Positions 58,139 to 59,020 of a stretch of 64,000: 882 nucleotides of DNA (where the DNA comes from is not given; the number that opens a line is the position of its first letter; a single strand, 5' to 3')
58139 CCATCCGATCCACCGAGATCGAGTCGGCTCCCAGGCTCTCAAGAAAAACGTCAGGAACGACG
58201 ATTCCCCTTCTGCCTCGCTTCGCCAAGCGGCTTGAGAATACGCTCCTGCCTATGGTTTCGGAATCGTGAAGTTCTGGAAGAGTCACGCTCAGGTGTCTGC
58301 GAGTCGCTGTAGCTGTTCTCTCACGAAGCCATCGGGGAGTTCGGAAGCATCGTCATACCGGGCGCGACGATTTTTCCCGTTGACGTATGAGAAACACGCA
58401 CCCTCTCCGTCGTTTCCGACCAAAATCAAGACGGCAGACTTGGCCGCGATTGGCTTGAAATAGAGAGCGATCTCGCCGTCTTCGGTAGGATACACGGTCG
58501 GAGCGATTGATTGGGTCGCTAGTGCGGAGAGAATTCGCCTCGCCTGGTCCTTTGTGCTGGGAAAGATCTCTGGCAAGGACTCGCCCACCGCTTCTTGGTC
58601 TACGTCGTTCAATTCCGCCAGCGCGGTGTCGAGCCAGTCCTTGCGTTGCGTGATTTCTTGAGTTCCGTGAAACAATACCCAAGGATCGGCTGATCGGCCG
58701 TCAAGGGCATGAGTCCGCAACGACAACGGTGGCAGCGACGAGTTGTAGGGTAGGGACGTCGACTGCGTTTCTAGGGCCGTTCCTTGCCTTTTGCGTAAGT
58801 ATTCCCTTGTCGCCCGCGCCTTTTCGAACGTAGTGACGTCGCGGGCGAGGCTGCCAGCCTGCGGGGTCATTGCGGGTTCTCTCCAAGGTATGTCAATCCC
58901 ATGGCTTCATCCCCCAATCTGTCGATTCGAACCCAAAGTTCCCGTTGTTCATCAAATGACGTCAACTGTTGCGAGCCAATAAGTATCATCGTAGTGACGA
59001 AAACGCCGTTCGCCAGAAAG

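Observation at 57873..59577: Tightly packed 3-gene operon of unrecognisable proteins in an AT-rich insert: best candidate for an undescribed accessory system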

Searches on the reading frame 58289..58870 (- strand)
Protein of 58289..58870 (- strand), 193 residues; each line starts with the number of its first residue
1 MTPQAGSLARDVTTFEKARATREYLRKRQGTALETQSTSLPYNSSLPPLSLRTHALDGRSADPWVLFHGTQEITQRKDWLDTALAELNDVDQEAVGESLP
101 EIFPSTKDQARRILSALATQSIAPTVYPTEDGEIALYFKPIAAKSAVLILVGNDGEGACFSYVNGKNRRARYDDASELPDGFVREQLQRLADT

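Call 3: search_protein_families(library=pfam, proteins=[window:58289-58870:-], max_evalue=1)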
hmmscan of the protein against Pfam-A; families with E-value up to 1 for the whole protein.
window:58289-58870:- (193 aa): 1 family
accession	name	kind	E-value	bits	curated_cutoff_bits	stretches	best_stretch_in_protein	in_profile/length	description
PF23710.1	DUF7155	-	0.013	16.1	27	1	113-168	7-58/90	Family of unknown function (DUF7155)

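Call 4: search_protein_families(library=padloc, proteins=[window:58289-58870:-], max_evalue=1)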
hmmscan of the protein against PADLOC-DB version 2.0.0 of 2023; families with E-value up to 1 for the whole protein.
window:58289-58870:- (193 aa): 1 family
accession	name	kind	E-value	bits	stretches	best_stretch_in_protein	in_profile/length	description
PDLC04576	PDC-M32A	-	1.8e-05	21.7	1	77-192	259-375/375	-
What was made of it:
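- On PADLOC PDC-M32: Only model positions 259-375 of 375 are matched, at 21.7 bits and E 1.8e-5 (call 4).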

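Call 5: search_protein_families(library=ncbifam, proteins=[window:58289-58870:-], max_evalue=1)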
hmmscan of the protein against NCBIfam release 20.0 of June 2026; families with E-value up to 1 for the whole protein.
window:58289-58870:- (193 aa): 0 families

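Call 6: search_protein_families(library=phrogs, proteins=[window:58289-58870:-], max_evalue=1)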
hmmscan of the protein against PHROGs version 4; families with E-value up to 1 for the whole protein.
window:58289-58870:- (193 aa): 0 families

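Call 10: find_homologous_proteins(query=window:58289-58870:-)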
Query window:58289-58870:- (193 aa): 102 proteins with E <= 0.001 among 376 candidates.
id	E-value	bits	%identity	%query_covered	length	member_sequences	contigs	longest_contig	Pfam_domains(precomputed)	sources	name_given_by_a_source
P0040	3.2e-110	384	92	100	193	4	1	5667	-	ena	-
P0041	7.1e-97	341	81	100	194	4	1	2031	-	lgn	-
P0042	1.4e-96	340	83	100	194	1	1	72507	-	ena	-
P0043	9.6e-83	294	73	100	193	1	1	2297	-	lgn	-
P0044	2.9e-77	277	70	100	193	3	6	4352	-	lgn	-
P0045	4.7e-77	276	69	99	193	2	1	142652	-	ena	-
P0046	7.9e-77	275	70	99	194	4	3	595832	-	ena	-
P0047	9.5e-77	275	68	99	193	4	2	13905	-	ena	-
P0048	1.9e-74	267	69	98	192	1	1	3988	-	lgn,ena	-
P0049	3.0e-74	267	68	100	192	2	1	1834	-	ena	-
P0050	5.3e-72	260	67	100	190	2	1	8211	-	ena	-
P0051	9.2e-71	255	67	100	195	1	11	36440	-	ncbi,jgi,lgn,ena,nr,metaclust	ncbi:MAG: hypothetical protein OXF11_09245 [Deltaproteobacteria bacterium]|nr:hypothetical protein [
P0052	1.4e-69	252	64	99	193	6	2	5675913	-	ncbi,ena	-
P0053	1.1e-64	236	61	98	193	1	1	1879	-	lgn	-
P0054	1.3e-56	209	55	99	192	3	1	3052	-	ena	-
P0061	3.4e-51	192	53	99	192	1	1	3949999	-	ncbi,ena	-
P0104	3.0e-35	140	59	58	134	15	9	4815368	-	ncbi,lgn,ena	-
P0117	1.8e-32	131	58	58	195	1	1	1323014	PF22513.3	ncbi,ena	-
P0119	8.1e-32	129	58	58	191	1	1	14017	PF22513.3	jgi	-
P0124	1.8e-27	114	54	60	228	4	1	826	-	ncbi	-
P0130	3.9e-24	104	54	58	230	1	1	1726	-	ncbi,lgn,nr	ncbi:MAG: hypothetical protein MN733_21340 [Nitrososphaera sp.]|nr:hypothetical protein [Nitrosospha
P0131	1.3e-11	63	46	58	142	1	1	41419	-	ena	-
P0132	1.6e-10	59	43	45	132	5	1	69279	-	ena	-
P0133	1.8e-10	59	41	58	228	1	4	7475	-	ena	-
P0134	4.3e-10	58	30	97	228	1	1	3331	-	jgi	jgi:hypothetical protein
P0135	8.2e-10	57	41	55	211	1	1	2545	-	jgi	-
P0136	1.2e-9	56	41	58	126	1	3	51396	-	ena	-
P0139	9.6e-8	50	38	65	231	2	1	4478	-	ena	-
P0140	9.8e-7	47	39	62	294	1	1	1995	-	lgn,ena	-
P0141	1.6e-6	46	37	58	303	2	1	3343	-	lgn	-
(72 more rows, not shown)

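Call 26: search_solved_structures(query=A4, max_evalue=10, show_alignments=2)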
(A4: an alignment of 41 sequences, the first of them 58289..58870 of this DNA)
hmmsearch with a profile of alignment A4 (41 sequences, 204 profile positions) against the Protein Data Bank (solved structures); distinct sequences matched with E-value up to 10: 1.
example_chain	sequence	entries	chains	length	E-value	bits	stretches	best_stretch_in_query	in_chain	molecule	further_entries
5olm_A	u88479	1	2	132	0.76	13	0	158-178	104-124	E3 ubiquitin-protein ligase TRIM21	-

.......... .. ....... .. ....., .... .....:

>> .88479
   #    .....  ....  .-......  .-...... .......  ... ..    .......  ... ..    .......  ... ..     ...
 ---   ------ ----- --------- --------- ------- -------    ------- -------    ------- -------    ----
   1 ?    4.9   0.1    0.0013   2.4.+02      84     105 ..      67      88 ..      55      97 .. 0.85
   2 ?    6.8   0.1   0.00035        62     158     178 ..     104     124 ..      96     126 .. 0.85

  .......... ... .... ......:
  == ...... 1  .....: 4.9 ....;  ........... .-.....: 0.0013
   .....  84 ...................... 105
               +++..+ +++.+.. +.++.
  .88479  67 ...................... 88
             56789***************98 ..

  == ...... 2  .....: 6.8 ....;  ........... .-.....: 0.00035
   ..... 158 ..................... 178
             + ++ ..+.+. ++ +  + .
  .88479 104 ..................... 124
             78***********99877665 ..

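Call 27: search_protein_families(library=pfam, alignment_id=A4, max_evalue=0.1)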
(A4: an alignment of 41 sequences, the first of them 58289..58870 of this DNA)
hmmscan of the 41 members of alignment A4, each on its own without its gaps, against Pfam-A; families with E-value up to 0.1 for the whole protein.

A. member 1, window:58289-58870:- (193 aa): 1 family
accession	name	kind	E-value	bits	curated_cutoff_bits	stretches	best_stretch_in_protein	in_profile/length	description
PF23710.1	DUF7155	-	0.013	16.1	27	1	113-168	7-58/90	Family of unknown function (DUF7155)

B. families by the number of members that match (of 41 scanned): 7 families
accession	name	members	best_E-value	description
PF23710.1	DUF7155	4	0.013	Family of unknown function (DUF7155)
PF22513.2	FitA-like_RHH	2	1.9e-18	Antitoxin FitA-like, ribbon-helix-helix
PF24030.1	DUF7341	2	0.038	Domain of unknown function (DUF7341)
PF13735.12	tRNA_NucTran2_2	1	0.0087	tRNA nucleotidyltransferase domain 2 putative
PF21848.1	DUF6907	1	0.043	Domain of unknown function (DUF6907)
PF08435.17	Calici_coat_C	1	0.079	Calicivirus coat protein C-terminal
PF19123.5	DUF5807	1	0.079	Family of unknown function (DUF5807)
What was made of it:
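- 58637..58870 (-): Gene B, N-terminal extension (residues 1-78). It is basic (pI 9.8), poorly conserved and probably disordered. Inferred to be the docking arm for A. In P0117 and P0119 a FitA-like RHH domain replaces it (call 27).
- On Type II toxin-antitoxin system (generic definition): A FitA-like RHH domain (E 1.9e-18) is present in 2 of 41 B representatives (call 27).
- On Pfam DUF7155: Only 4 of 41 relatives give even weak hits (calls 3, 27).
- Closest known: Type II toxin-antitoxin modules with ribbon-helix-helix antitoxins. Same: Some B homologues carry a FitA-like RHH domain at the N-terminus, followed by a partner-binding part (call 27).
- RHH domains are fused to B, never to C (call 27).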

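Call 28: find_encoding_contigs(protein=P0117, flank=5000, max_places=3)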
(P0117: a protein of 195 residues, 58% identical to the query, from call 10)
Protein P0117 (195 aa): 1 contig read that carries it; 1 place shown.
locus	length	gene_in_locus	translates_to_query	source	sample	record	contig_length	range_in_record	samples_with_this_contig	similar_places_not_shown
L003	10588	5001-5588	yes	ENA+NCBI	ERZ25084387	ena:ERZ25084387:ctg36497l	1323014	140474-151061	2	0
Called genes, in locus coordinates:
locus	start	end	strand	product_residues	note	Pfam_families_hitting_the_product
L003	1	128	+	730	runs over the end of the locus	PF20656:MS_N, PF20658:MSG_insertion, PF01274:MS_TIM-barrel, PF20659:MS_C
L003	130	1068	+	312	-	PF00892:EamA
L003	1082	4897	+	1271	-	PF13245:AAA_19, PF13604:AAA_30, PF01443:Viral_helicase1 (weak), PF13086:AAA_11 (weak), PF01443:Viral_helicase1 (weak), PF13538:UvrD_C_2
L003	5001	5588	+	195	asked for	PF22513:FitA-like_RHH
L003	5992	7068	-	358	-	PF17396:DUF1611_N, PF07755:DUF1611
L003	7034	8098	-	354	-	PF02746:MR_MLE_N, PF13378:MR_MLE_C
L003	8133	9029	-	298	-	PF01515:PTA_PTB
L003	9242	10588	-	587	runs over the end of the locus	PF02776:TPP_enzyme_N, PF00205:TPP_enzyme_M, PF02775:TPP_enzyme_C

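Call 29: find_encoding_contigs(protein=P0104, flank=5000, max_places=4)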
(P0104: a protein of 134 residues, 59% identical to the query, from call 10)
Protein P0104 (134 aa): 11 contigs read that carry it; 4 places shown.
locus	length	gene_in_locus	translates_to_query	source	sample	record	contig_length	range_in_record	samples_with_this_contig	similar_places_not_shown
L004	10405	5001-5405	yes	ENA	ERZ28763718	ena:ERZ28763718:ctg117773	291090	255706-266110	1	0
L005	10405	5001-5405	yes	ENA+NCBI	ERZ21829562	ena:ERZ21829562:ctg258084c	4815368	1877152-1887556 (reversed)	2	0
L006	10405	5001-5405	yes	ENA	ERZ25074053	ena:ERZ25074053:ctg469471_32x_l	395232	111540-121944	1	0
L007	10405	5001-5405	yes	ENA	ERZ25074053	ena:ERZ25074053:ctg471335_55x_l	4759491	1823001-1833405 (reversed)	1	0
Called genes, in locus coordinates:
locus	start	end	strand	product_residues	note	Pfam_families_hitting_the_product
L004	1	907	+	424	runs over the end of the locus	PF01494:FAD_binding_3 (weak), PF01593:Amino_oxidase (faint), PF22607:FAD_binding-like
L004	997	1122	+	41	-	-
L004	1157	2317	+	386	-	PF00144:Beta-lactamase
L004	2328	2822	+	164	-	PF05899:Cupin_3 (faint), PF07883:Cupin_2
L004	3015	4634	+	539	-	PF02696:SelO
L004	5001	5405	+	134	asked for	-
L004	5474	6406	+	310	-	PF05721:PhyH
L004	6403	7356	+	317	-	PF00561:Abhydrolase_1, PF12146:Hydrolase_4 (weak), PF12697:Abhydrolase_6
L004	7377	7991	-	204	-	PF02798:GST_N, PF13417:GST_N_3, PF13409:GST_N_2, PF00043:GST_C, PF14497:GST_C_3 (weak), PF13410:GST_C_2 (weak)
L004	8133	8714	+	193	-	PF00484:Pro_CA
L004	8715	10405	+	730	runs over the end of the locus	PF20254:DMFA2_C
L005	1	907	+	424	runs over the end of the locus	PF01494:FAD_binding_3 (weak), PF01593:Amino_oxidase (faint), PF22607:FAD_binding-like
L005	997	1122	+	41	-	-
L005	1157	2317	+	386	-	PF00144:Beta-lactamase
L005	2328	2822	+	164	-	PF05899:Cupin_3 (faint), PF07883:Cupin_2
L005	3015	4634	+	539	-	PF02696:SelO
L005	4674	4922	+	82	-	PF16277:DUF4926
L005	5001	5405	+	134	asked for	-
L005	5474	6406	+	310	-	PF05721:PhyH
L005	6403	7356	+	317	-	PF00561:Abhydrolase_1, PF12146:Hydrolase_4 (weak), PF12697:Abhydrolase_6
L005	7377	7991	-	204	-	PF02798:GST_N, PF13417:GST_N_3, PF13409:GST_N_2, PF00043:GST_C, PF14497:GST_C_3 (weak), PF13410:GST_C_2 (weak)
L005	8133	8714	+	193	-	PF00484:Pro_CA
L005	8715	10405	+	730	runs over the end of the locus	PF20254:DMFA2_C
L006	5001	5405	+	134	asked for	-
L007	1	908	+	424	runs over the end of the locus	PF01494:FAD_binding_3 (weak), PF01593:Amino_oxidase (faint), PF22607:FAD_binding-like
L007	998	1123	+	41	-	-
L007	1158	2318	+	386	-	PF00144:Beta-lactamase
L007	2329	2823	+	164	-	PF05899:Cupin_3 (faint), PF07883:Cupin_2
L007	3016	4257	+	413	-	PF02696:SelO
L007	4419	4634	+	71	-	-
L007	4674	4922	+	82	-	PF16277:DUF4926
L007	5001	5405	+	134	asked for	-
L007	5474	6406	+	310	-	PF05721:PhyH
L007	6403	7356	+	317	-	PF00561:Abhydrolase_1, PF12146:Hydrolase_4 (weak), PF12697:Abhydrolase_6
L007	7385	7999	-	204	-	PF02798:GST_N, PF13417:GST_N_3, PF13409:GST_N_2, PF00043:GST_C, PF14497:GST_C_3 (weak)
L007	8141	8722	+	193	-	PF00484:Pro_CA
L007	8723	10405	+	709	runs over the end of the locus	PF20254:DMFA2_C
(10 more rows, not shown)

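Call 44: search_protein_families(library=pfam, proteins=[L005:4674-4922:+, L003:1082-4897:+], max_evalue=0.1)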
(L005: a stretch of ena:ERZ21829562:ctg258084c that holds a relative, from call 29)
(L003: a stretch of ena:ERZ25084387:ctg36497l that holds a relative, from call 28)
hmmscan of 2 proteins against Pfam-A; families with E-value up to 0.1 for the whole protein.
L005:4674-4922:+ (82 aa): 1 family
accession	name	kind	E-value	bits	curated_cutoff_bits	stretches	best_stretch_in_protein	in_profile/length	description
PF16277.11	DUF4926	-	1.1e-25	89.2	29.1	1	8-65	1-57/57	Domain of unknown function (DUF4926)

L003:1082-4897:+ (1271 aa): 16 families
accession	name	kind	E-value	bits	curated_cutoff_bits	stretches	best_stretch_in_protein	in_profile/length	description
PF13604.12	AAA_30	-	1e-25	91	27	1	637-782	7-141/191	AAA domain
PF13245.12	AAA_19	-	1.6e-21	77.3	25.1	1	637-773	2-133/134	AAA domain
PF01443.25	Viral_helicase1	-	1.1e-14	55.3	21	2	1052-1098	178-227/228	Viral superfamily 1 RNA helicase core domain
PF13538.12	UvrD_C_2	-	2.3e-11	43.8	27.4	1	1051-1097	1-51/52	UvrD-like helicase C-terminal domain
PF13086.12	AAA_11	-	1.6e-07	31.8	27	1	732-772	215-253/257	AAA domain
PF03193.22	RsgA_GTPase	-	5.7e-05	23.4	30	1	635-667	95-127/174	RsgA GTPase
PF00005.33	ABC_tran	-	0.00015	22.8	25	1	644-705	9-72/137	ABC transporter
PF13401.12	AAA_22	-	0.0002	22.1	27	1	646-768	5-125/130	AAA domain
PF18335.7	SH3_13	-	0.0016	18.7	41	1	973-1012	28-58/65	ATP-dependent RecD-like DNA helicase SH3 domain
PF05970.20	PIF1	-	0.0022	18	25.9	1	648-773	24-156/223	PIF1-like helicase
PF02562.22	PhoH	-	0.021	14.7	27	0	635-663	8-36/205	PhoH-like protein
PF13191.12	AAA_16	-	0.025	15.5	32.6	0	639-668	15-46/167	AAA ATPase domain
PF14490.11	HHH_RecD2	-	0.042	14.2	27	0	505-527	68-91/92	ATP-dependent RecD2 DNA helicase HHH domain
PF24389.1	ORC-CDC6-like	-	0.055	12.6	27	0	639-667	25-53/571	ORC-CDC6-like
PF13555.12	AAA_29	-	0.064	13.4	27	0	648-667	24-43/61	P-loop containing region of AAA domain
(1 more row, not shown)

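Call 60: find_related_loci(query=A4, collection=viral_contigs, flank=8000)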
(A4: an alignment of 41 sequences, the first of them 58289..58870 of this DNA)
Query A4 (193 aa) in viral_contigs; peptide patterns used: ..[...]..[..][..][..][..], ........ (x = any residue, [..] = any of these).
31 stretches matched a pattern, but none encodes a relative of the query by tblastn (E <= 1e-3).

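Call 62: search_dna_similar(query=window:58289-58870:-, collection=plasmids, mode=protein, max_evalue=0.001)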
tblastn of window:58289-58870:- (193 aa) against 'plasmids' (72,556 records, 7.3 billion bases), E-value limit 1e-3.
No match.

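Call 67: search_protein_families(library=padloc, proteins=[P0131, P0132, P0133, P0134, P0135, P0136, P0139, P0140, P0141, P0117], max_evalue=0.01)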
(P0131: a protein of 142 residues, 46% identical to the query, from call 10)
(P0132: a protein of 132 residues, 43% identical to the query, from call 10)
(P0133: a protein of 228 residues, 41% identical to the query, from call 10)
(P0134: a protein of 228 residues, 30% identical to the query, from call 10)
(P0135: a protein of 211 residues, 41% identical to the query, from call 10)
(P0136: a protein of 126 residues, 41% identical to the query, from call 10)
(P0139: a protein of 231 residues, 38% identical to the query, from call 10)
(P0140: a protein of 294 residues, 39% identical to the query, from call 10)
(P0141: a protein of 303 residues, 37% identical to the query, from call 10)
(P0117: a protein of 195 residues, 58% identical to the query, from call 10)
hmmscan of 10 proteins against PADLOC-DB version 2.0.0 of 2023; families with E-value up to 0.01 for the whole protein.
P0131 (142 aa): 0 families

P0132 (132 aa): 0 families

P0133 (228 aa): 0 families

P0134 (228 aa): 0 families

P0135 (211 aa): 0 families

P0136 (126 aa): 0 families

P0139 (231 aa): 0 families

P0140 (294 aa): 0 families

P0141 (303 aa): 0 families

P0117 (195 aa): 1 family
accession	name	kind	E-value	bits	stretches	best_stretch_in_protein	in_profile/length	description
PDLC04576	PDC-M32A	-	1e-05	22.5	1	71-175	263-369/375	-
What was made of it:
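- Closest known: PADLOC phage-defence candidate PDC-M32. Same: RHH-B (P0117) gives E 1e-5 (calls 4, 67).
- Closest known: PADLOC phage-defence candidate PDC-M32. Different: Divergent B homologues do not match (call 67).
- B shares a domain with the PADLOC defence candidate PDC-M32A (calls 4, 67).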

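Call 68: search_dna_similar(query=P0141, collection=phages, mode=protein, max_evalue=0.001)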
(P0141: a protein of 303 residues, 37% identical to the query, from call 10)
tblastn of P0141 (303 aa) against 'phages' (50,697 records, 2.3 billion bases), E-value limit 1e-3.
No match.

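Call 89: search_solved_structures(query=L005:4674-4922:+, max_evalue=1, show_alignments=1)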
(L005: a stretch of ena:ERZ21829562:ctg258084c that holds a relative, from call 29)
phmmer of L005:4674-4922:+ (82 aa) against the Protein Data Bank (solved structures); distinct sequences matched with E-value up to 1: 0.

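Call 114: list_cluster_members(proteins=[P0052, P0061, P0143, P0163, P0104, P0117, P0025, P0034, P0130, P0124])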
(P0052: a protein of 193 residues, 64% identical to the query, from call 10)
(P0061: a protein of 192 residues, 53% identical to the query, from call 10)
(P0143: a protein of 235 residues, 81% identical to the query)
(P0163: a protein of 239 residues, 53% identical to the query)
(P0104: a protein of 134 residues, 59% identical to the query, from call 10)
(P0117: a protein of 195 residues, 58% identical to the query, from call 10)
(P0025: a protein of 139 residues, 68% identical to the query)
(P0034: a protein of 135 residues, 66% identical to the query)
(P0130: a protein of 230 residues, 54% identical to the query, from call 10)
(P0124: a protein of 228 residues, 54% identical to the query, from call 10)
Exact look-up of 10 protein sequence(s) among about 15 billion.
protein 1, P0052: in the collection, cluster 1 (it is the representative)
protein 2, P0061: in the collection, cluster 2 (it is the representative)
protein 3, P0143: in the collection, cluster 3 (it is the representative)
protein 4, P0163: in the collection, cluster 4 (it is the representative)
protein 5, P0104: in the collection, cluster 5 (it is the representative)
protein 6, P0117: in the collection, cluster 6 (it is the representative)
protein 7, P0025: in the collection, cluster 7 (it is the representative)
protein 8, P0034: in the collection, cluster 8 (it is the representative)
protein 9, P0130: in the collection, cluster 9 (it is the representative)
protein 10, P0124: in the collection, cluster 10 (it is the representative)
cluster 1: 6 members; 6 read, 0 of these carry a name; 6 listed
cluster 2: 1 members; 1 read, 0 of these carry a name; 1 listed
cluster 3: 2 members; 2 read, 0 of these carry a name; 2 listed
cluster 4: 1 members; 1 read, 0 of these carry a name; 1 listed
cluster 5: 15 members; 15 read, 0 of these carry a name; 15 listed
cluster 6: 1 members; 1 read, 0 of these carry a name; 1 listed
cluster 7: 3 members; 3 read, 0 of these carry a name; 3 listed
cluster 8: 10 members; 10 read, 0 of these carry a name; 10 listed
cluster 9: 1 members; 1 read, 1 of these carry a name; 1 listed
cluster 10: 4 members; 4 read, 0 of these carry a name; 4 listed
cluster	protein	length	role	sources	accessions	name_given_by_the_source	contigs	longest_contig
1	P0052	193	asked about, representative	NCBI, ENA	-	-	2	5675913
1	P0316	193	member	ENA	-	-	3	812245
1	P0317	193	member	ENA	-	-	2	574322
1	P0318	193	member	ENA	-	-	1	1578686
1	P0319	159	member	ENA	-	-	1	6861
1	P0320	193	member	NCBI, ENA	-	-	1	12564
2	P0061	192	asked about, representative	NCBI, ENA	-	-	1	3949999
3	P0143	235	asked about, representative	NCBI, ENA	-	-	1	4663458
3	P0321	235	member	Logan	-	-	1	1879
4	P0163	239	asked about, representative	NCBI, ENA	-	-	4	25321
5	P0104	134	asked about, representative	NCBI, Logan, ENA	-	-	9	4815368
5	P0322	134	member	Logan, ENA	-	-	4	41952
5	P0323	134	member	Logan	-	-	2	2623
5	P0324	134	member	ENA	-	-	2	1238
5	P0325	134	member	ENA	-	-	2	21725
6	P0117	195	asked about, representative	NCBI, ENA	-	-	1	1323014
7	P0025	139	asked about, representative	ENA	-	-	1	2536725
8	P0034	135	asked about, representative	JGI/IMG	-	-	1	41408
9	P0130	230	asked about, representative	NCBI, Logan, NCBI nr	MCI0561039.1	MAG: hypothetical protein MN733_21340 [Nitrososphaera sp.] | hypothetical protein [Nitrososphaera sp.]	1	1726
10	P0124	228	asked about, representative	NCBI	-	-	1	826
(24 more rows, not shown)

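Call 119: find_encoding_contigs(protein=P0132, flank=3000, max_places=2)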
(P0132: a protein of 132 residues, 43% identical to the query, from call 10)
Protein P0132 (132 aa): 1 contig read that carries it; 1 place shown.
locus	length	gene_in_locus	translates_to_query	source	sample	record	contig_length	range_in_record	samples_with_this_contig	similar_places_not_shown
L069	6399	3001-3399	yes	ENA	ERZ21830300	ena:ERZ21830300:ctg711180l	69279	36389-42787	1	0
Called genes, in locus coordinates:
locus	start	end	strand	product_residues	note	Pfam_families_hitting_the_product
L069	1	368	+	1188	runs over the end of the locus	PF00176:SNF2-rel_dom, PF00270:DEAD, PF04851:ResIII, PF00271:Helicase_C, PF13020:NOV_C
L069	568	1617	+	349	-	PF02463:SMC_N (faint), PF13175:AAA_15, PF13476:AAA_23, PF13304:AAA_21, PF13175:AAA_15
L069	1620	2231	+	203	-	PF11536:DUF3226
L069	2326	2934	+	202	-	PF06634:DUF1156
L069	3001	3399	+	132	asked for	-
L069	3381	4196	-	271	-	PF10137:CAP12-PCTIR_TIR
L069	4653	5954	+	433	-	PF06634:DUF1156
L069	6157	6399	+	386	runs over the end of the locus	PF01609:DDE_Tnp_1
